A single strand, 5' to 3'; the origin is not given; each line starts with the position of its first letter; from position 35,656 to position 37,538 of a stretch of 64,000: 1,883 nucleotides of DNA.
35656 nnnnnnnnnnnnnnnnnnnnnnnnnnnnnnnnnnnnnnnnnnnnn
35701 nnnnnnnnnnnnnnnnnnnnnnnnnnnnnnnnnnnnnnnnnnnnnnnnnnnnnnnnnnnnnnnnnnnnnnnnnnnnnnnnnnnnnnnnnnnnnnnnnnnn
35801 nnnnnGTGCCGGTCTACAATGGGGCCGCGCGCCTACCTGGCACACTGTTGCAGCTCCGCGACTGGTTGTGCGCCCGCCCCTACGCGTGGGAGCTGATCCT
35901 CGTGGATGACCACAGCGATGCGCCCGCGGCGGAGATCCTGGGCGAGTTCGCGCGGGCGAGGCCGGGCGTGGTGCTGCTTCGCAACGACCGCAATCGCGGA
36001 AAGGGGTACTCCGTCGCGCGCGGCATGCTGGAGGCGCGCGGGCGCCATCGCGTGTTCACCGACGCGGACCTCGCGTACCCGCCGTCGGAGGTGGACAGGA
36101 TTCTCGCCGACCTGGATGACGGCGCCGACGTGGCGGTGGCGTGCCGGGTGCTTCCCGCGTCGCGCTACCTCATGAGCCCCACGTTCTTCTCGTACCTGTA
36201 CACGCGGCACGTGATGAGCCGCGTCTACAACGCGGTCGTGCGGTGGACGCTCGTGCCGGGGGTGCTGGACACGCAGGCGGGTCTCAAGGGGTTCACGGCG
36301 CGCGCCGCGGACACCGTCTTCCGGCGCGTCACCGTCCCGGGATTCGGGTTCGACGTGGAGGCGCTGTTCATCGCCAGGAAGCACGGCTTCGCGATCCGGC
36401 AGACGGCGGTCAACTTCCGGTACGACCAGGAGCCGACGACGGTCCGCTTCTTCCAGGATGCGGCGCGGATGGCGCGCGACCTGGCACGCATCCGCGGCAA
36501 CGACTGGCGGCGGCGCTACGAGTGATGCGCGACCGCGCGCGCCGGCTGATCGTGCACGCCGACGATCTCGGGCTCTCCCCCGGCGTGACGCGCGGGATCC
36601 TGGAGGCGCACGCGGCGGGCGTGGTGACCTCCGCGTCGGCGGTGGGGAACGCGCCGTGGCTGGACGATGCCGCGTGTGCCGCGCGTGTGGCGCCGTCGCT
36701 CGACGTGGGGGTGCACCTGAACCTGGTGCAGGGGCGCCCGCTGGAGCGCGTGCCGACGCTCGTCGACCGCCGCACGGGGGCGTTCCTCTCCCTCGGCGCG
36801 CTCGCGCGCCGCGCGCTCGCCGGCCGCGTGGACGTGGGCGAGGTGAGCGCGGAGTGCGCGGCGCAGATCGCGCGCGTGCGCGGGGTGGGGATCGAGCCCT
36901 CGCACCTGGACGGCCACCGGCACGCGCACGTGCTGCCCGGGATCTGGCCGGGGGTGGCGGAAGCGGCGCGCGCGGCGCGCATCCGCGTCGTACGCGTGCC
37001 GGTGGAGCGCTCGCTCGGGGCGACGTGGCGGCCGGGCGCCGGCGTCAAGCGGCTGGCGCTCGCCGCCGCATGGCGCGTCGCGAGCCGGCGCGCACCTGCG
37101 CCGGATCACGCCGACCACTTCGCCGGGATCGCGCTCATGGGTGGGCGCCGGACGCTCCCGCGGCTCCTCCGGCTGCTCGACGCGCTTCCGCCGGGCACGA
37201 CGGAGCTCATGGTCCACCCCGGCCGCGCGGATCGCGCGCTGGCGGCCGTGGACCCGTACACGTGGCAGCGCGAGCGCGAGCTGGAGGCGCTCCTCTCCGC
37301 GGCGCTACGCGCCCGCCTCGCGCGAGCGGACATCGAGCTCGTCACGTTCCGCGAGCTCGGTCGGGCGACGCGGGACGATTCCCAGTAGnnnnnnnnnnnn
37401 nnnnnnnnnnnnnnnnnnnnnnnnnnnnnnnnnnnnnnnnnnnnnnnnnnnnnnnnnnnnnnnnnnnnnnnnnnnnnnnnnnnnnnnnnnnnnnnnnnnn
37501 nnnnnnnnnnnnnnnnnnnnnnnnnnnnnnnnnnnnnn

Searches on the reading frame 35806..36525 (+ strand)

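Call 60: search_protein_families(library=pfam, proteins=[window:35806-36525:+], max_evalue=0.00001)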
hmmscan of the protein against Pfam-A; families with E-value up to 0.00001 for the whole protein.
window:35806-36525:+ (239 aa): 1 family
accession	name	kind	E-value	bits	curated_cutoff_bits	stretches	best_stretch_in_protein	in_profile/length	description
PF00535.33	Glycos_transf_2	-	5.9e-21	75.6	23.3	1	1-115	4-116/168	Glycosyl transferase family 2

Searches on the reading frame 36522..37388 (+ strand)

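Call 60: search_protein_families(library=pfam, proteins=[window:36522-37388:+], max_evalue=0.00001)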
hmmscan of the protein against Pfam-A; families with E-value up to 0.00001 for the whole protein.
window:36522-37388:+ (288 aa): 1 family
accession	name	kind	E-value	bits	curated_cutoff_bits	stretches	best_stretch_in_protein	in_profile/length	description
PF04794.17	YdjC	-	1.7e-61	208.8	29.7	1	8-267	1-265/266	YdjC-like protein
